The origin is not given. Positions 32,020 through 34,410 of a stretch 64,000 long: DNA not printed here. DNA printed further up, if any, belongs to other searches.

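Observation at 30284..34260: Six-gene minus-strand operon: AEP primase-polymerase::SF2 helicase, three small proteins, a DGQHR/ParB-like protein and a SEC-C Cys-rich protein, flanked by IS91 and IS3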

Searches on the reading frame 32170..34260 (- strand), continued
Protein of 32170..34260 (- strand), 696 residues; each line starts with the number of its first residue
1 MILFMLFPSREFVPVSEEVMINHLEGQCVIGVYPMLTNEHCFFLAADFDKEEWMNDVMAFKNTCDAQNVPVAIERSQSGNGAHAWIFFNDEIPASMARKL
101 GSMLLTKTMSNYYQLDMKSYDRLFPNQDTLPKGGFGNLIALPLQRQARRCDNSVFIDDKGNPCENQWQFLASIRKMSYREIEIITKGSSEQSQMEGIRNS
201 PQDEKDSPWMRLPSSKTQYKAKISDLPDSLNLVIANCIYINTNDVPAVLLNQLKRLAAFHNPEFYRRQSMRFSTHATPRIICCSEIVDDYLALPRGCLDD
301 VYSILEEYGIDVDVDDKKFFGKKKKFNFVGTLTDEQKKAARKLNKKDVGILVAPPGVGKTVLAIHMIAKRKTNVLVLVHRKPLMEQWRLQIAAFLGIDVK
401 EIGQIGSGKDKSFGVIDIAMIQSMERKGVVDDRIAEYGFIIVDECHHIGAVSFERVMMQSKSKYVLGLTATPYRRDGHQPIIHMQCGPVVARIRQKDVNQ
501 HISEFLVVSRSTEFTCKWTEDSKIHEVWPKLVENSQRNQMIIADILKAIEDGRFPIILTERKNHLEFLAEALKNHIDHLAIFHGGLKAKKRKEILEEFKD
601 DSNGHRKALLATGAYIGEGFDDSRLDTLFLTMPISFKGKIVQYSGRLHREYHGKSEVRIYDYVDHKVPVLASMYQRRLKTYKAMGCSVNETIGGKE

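Call 59: get_annotated_region(hit=H7, flank=7000)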
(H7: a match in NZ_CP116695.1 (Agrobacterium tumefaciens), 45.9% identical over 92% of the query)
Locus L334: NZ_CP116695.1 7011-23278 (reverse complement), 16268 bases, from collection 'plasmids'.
description: Agrobacterium tumefaciens strain A74a plasmid pAtA74a_b, complete sequence
organism: Agrobacterium tumefaciens (NCBI taxid 358)
taxonomy: Bacteria; Pseudomonadota; Alphaproteobacteria; Hyphomicrobiales; Rhizobiaceae; Agrobacterium; Agrobacterium tumefaciens
host: -; source: Lavender,cell culture; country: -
typing (MOB-suite, as given by PLSDB): conjugative; replicon rep_cluster_593; relaxase MOBQ; mating-pair formation MPF_T
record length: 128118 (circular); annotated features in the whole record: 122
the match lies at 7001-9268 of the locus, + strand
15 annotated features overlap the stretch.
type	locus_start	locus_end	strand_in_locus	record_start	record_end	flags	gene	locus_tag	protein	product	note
CDS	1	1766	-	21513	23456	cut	-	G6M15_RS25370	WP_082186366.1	HAD hydrolase family protein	-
CDS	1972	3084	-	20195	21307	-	-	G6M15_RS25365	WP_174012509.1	RHE_PE00001 family protein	-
CDS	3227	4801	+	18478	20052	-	-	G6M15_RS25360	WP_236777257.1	transposase family protein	-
CDS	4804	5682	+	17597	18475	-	-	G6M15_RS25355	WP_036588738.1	TniB family NTP-binding protein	-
CDS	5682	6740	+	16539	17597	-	-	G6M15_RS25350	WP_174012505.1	TniQ family protein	-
CDS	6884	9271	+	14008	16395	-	-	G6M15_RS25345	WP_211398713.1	DEAD/DEAH box helicase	-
CDS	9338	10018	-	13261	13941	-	-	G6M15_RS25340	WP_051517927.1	SMC-Scp complex subunit ScpB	-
CDS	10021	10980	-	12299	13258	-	-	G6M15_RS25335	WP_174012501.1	DUF1403 family protein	-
CDS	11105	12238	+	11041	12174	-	-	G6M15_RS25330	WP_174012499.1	site-specific integrase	GO:0015074 - DNA integration [Evidence IEA]; GO:0006310 - DNA recombination [Evidence IEA]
CDS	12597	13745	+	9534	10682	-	-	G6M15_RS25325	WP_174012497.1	site-specific integrase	GO:0015074 - DNA integration [Evidence IEA]; GO:0006310 - DNA recombination [Evidence IEA]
CDS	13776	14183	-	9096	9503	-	-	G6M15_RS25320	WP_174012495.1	VOC family protein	-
CDS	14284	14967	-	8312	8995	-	-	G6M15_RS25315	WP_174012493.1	EthD domain-containing protein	-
CDS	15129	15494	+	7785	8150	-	-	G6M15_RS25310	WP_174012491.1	helix-turn-helix domain-containing protein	-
CDS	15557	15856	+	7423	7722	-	-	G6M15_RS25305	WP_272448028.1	LysR substrate-binding domain-containing protein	-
CDS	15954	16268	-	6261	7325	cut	-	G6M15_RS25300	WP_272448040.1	serine hydrolase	-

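Call 60: get_annotated_region(hit=H24, flank=7000)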
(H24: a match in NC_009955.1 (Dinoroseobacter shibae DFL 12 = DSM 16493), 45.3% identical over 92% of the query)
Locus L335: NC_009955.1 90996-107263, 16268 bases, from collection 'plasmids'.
description: Dinoroseobacter shibae DFL 12 = DSM 16493 plasmid pDSHI01, complete sequence
organism: Dinoroseobacter shibae DFL 12 = DSM 16493 (NCBI taxid 398580)
taxonomy: Bacteria; Pseudomonadota; Alphaproteobacteria; Rhodobacterales; Roseobacteraceae; Dinoroseobacter; Dinoroseobacter shibae; Dinoroseobacter shibae DFL 12 = DSM 16493
host: -; source: -; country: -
typing (MOB-suite, as given by PLSDB): conjugative; replicon rep_cluster_160; relaxase MOBP,MOBP; mating-pair formation MPF_T
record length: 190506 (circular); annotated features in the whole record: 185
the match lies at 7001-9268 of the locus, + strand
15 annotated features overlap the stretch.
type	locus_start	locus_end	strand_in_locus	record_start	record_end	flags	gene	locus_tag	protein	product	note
CDS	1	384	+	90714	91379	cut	-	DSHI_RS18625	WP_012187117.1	ABC transporter ATP-binding protein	-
CDS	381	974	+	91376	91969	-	-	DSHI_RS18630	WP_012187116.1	energy-coupling factor transporter transmembrane protein EcfT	-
CDS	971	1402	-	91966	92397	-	-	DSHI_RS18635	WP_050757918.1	DUF1284 domain-containing protein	-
CDS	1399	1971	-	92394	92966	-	-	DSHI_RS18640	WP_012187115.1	biotin transporter BioY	-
CDS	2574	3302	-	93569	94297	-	-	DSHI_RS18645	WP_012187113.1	DUF736 family protein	-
CDS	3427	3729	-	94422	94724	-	-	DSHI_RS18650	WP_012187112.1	hypothetical protein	-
CDS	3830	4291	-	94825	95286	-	-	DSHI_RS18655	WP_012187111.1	hypothetical protein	-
CDS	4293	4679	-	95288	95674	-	-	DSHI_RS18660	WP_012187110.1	DUF6878 family protein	-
CDS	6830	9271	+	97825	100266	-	-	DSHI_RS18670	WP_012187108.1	DEAD/DEAH box helicase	-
CDS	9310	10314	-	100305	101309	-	-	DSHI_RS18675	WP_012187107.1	tyrosine-type recombinase/integrase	GO:0015074 - DNA integration [Evidence IEA]; GO:0006310 - DNA recombination [Evidence IEA]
CDS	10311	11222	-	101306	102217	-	-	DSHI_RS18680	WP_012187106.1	tyrosine-type recombinase/integrase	GO:0015074 - DNA integration [Evidence IEA]; GO:0006310 - DNA recombination [Evidence IEA]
CDS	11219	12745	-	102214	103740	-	-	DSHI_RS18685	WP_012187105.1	tyrosine-type recombinase/integrase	GO:0015074 - DNA integration [Evidence IEA]; GO:0006310 - DNA recombination [Evidence IEA]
CDS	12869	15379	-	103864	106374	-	-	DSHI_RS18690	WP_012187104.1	strawberry notch family protein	-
CDS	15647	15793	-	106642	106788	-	-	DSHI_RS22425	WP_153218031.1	hypothetical protein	-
CDS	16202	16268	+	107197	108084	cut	-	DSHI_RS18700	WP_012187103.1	site-specific integrase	-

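Call 61: get_annotated_region(hit=H1, flank=7000)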
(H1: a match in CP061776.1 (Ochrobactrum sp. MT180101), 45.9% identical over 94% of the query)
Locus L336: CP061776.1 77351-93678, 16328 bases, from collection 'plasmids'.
description: Ochrobactrum sp. MT180101 plasmid unnamed3, complete sequence
organism: Ochrobactrum sp. MT180101 (NCBI taxid 2726427)
taxonomy: Bacteria; Pseudomonadota; Alphaproteobacteria; Hyphomicrobiales; Brucellaceae; Ochrobactrum; Ochrobactrum sp. MT180101
host: -; source: Water,Breeding wastewater; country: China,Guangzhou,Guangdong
typing (MOB-suite, as given by PLSDB): conjugative; replicon rep_cluster_592; relaxase MOBQ; mating-pair formation MPF_T
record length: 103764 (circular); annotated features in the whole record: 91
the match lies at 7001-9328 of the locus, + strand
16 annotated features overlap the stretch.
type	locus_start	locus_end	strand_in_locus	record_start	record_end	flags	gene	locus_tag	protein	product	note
CDS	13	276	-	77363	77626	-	-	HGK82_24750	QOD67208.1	hypothetical protein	-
CDS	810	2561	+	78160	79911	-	-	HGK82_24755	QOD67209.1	ParB/RepB/Spo0J family partition protein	-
CDS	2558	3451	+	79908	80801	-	-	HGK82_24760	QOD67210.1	hypothetical protein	-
CDS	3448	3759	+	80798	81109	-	-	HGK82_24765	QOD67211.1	hypothetical protein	-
CDS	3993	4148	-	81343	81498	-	-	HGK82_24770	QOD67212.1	hypothetical protein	-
CDS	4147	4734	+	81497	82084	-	-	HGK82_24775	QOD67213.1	hypothetical protein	-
CDS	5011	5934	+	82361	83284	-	-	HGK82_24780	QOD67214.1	DUF1738 domain-containing protein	-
CDS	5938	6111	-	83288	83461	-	-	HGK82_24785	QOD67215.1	hypothetical protein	-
CDS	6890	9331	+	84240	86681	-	-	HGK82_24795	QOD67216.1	DEAD/DEAH box helicase family protein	-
CDS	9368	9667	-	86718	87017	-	-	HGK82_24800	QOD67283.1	DUF736 domain-containing protein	-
CDS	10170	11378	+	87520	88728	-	-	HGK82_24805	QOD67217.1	tyrosine-type recombinase/integrase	-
CDS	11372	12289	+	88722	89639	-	-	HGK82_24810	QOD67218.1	tyrosine-type recombinase/integrase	-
CDS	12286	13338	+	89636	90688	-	-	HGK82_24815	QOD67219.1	tyrosine-type recombinase/integrase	-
CDS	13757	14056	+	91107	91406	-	-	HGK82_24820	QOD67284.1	DUF736 domain-containing protein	-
CDS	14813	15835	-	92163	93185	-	-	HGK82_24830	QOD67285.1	IS110 family transposase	-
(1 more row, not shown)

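Call 63: get_annotated_region(hit=H3, flank=6000)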
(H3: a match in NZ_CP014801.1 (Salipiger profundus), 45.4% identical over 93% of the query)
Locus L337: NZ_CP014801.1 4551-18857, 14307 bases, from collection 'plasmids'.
description: Salipiger profundus strain JLT2016 plasmid pTPRO5, complete sequence
organism: Salipiger profundus (NCBI taxid 1229727)
taxonomy: Bacteria; Pseudomonadota; Alphaproteobacteria; Rhodobacterales; Roseobacteraceae; Salipiger; Salipiger profundus
host: -; source: single cell,environmental; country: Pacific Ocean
typing (MOB-suite, as given by PLSDB): conjugative; replicon rep_cluster_610; relaxase MOBP; mating-pair formation MPF_T
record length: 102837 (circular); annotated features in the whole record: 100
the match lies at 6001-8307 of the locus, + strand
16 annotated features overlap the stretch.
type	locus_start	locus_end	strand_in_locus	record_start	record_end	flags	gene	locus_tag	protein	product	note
CDS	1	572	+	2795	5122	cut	-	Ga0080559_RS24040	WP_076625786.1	relaxase/mobilization nuclease domain-containing protein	-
CDS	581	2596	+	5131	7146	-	-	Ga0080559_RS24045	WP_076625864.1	type IV secretory system conjugative DNA transfer family protein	-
CDS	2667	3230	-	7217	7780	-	-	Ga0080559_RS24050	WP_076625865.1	hypothetical protein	-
CDS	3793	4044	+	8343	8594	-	-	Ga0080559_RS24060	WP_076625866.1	type II toxin-antitoxin system ParD family antitoxin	GO:0051983 - regulation of chromosome segregation [Evidence IEA]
CDS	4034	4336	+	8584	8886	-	-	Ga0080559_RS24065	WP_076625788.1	type II toxin-antitoxin system RelE/ParE family toxin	GO:0030541 - plasmid partitioning [Evidence IEA]; GO:0051290 - protein heterotetramerization [Evidence IEA]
CDS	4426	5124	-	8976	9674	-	-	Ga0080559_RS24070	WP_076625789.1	RES family NAD+ phosphorylase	-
CDS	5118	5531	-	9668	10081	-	-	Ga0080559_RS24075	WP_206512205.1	MbcA/ParS/Xre antitoxin family protein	-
CDS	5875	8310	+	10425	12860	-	-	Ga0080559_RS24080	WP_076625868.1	DEAD/DEAH box helicase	-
CDS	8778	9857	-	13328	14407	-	-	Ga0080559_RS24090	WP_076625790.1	type IV secretion system protein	-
CDS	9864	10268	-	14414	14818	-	-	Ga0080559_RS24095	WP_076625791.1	hypothetical protein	-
CDS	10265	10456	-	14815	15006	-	-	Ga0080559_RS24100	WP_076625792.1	hypothetical protein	-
CDS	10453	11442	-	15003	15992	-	-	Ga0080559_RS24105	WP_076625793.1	ATPase, T2SS/T4P/T4SS family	-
CDS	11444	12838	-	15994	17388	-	-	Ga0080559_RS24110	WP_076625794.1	TrbI/VirB10 family protein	-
CDS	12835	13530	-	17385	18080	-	-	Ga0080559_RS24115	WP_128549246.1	TrbG/VirB9 family P-type conjugative transfer protein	-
CDS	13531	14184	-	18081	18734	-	-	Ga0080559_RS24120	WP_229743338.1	type IV secretion system protein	-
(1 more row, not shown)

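Call 64: get_annotated_region(hit=H5, flank=6000)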
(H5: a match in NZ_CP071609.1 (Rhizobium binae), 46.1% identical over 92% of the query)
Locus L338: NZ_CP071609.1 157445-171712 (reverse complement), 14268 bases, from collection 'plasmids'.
description: Rhizobium binae strain BLR195 plasmid p5, complete sequence
organism: Rhizobium binae (NCBI taxid 1138190)
taxonomy: Bacteria; Pseudomonadota; Alphaproteobacteria; Hyphomicrobiales; Rhizobiaceae; Rhizobium; Rhizobium binae
host: -; source: lentil; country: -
typing (MOB-suite, as given by PLSDB): conjugative; replicon rep_cluster_141,rep_cluster_471; relaxase MOBQ; mating-pair formation MPF_T
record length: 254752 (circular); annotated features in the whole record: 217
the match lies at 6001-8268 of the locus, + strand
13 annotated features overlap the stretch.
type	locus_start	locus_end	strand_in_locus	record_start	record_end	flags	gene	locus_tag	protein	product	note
CDS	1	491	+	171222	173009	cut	-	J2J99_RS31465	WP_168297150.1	ParB N-terminal domain-containing protein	-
CDS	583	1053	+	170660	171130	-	-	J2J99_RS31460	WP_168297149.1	hypothetical protein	-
CDS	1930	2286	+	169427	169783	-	-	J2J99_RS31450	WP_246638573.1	hypothetical protein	-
CDS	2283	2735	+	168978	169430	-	-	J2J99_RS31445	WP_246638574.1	hypothetical protein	-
CDS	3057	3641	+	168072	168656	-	-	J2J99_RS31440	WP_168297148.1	hypothetical protein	-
CDS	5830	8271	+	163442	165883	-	-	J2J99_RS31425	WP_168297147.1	DEAD/DEAH box helicase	-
CDS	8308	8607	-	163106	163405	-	-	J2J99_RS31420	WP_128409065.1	DUF736 domain-containing protein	-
CDS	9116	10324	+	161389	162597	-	-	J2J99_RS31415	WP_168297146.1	tyrosine-type recombinase/integrase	GO:0015074 - DNA integration [Evidence IEA]; GO:0006310 - DNA recombination [Evidence IEA]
CDS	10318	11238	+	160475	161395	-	-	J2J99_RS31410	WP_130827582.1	tyrosine-type recombinase/integrase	GO:0015074 - DNA integration [Evidence IEA]; GO:0006310 - DNA recombination [Evidence IEA]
CDS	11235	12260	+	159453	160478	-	-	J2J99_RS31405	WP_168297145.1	tyrosine-type recombinase/integrase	GO:0015074 - DNA integration [Evidence IEA]; GO:0006310 - DNA recombination [Evidence IEA]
CDS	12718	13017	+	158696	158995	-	-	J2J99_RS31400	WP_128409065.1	DUF736 domain-containing protein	-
CDS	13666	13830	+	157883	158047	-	-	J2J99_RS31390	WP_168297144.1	hypothetical protein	-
CDS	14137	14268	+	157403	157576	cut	-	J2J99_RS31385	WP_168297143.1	hypothetical protein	-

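Call 65: get_annotated_region(hit=H15, flank=6000)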
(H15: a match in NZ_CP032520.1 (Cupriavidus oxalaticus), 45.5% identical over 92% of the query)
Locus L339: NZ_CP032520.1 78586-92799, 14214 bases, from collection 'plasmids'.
description: Cupriavidus oxalaticus strain T2 plasmid unnamed1, complete sequence
organism: Cupriavidus oxalaticus (NCBI taxid 96344)
taxonomy: Bacteria; Pseudomonadota; Betaproteobacteria; Burkholderiales; Burkholderiaceae; Cupriavidus; Cupriavidus oxalaticus
host: -; source: cell culture,activated sludge; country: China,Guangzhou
typing (MOB-suite, as given by PLSDB): conjugative; relaxase MOBH,MOBP; mating-pair formation MPF_T
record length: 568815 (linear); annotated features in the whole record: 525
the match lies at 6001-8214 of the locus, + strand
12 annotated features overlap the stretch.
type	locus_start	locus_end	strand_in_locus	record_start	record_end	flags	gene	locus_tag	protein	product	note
CDS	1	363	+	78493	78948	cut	-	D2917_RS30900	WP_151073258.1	RES domain-containing protein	-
CDS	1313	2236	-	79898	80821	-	-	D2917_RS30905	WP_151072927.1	DNA-binding protein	-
CDS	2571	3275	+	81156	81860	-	-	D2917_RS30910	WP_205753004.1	hypothetical protein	-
CDS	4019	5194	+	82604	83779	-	-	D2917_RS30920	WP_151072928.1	PDDEXK nuclease domain-containing protein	-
CDS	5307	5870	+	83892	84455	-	-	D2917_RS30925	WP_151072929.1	hypothetical protein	-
CDS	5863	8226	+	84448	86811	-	-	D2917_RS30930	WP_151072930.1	DEAD/DEAH box helicase family protein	-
CDS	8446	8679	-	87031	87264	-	-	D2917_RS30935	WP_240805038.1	XRE family transcriptional regulator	-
CDS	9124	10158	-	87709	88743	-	-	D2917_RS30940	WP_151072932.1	IS630 family transposase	-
CDS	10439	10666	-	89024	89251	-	-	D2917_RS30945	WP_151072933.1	hypothetical protein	-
CDS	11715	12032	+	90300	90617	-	-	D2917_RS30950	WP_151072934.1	hypothetical protein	-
CDS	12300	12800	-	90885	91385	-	-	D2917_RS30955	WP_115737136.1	hypothetical protein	-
CDS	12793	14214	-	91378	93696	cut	-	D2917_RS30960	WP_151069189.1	hypothetical protein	-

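Call 66: get_annotated_region(hit=H20, flank=6000)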
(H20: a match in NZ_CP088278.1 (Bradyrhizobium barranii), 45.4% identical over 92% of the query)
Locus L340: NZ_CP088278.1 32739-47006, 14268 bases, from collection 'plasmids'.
description: Bradyrhizobium barranii subsp. barranii strain 323S2 plasmid pBb323S2a, complete sequence
organism: Bradyrhizobium barranii (NCBI taxid 2823807)
taxonomy: Bacteria; Pseudomonadota; Alphaproteobacteria; Hyphomicrobiales; Nitrobacteraceae; Bradyrhizobium; Bradyrhizobium barranii
host: -; source: Glycine max cv. AC Glengarry,cell culture; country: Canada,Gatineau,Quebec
typing (MOB-suite, as given by PLSDB): conjugative; relaxase MOBP,MOBP; mating-pair formation MPF_T
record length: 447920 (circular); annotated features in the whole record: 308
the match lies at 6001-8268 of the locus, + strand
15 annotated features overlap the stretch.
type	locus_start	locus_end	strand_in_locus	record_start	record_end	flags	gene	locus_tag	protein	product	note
CDS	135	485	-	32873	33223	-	-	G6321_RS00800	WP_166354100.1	hypothetical protein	-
CDS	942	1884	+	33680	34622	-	-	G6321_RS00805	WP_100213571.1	IS630 family transposase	-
CDS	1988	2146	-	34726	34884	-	-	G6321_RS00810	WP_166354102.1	hypothetical protein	-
CDS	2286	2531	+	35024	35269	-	-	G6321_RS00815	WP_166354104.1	type II toxin-antitoxin system VapB family antitoxin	-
CDS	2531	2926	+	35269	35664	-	-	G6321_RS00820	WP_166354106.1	type II toxin-antitoxin system VapC family toxin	-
CDS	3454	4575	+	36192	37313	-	-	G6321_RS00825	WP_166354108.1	RHE_PE00001 family protein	-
CDS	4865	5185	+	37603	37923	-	-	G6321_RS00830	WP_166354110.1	hypothetical protein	-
CDS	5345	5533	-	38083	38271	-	-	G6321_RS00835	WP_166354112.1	hypothetical protein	-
CDS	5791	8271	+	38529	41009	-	-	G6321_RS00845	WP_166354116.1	DEAD/DEAH box helicase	-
CDS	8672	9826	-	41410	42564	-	-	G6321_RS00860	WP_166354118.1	TniQ family protein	-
CDS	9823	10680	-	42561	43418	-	-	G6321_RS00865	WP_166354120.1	TniB family NTP-binding protein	-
CDS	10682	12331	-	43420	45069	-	-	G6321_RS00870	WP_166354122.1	Mu transposase C-terminal domain-containing protein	-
CDS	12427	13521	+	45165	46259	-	-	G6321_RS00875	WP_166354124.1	RHE_PE00001 family protein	-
CDS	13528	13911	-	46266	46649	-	-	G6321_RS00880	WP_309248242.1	DUF2285 domain-containing protein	-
CDS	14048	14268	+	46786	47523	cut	-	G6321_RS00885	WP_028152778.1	type IV toxin-antitoxin system AbiEi family antitoxin domain-containing protein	-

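Call 101: search_protein_families(library=ncbifam, proteins=[P0002], max_evalue=0.001)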
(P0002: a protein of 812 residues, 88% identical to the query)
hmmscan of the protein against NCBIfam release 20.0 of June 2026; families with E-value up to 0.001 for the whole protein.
P0002 (812 aa): 13 families
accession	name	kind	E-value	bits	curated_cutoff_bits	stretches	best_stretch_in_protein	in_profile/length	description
NF040561.1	PrimPol_Msp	equivalog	4.1e-27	94.9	200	2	132-320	159-360/515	CRISPR-associated primase-polymerase type A1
NF045503.1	repair_heli_XPB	equivalog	6.5e-21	74.5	610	1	448-718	183-462/548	DNA repair helicase XPB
NF053632.1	heli_RadD_YejH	equivalog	7.2e-18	64.2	720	2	462-593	21-155/573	DNA repair helicase RadD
TIGR00603.1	rad25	subfamily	1.5e-15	56.5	328.7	1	412-720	224-544/734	DNA repair helicase rad25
TIGR04095.1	dnd_restrict_1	equivalog_domain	7.3e-14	51.6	600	1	449-591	9-170/451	DNA phosphorothioation system restriction enzyme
NF010337.0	PRK13766.1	equivalog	4.7e-13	48.2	610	2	455-624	23-211/781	Hef nuclease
NF046051.1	restrict_EcoAI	equivalog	1.1e-06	27.4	550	1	465-595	179-319/768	EcoAI/FtnUII family type I restriction enzme subunit R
NF038317.1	DISARM_DrmD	equivalog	7.8e-05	21.1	610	1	666-784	504-625/1021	DISARM system SNF2-like helicase DrmD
TIGR04121.1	DEXH_lig_assoc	equivalog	0.0001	20.2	850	0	657-731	236-311/804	ligase-associated DNA damage response DEXH box helicase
NF042913.1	CyRepA1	equivalog_domain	0.0002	20.4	200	0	463-518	2-54/595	plasmid replication protein, CyRepA1 family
NF008521.0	PRK11448.1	equivalog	0.00034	18.8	729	1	461-564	430-551/1123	type I restriction-modification system endonuclease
TIGR01389.1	recQ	equivalog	0.0005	18.6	640.2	1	644-783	201-334/591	DNA helicase RecQ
NF004069.0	PRK05580.2-1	equivalog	0.00055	18.5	767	0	424-503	87-169/612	primosomal protein N'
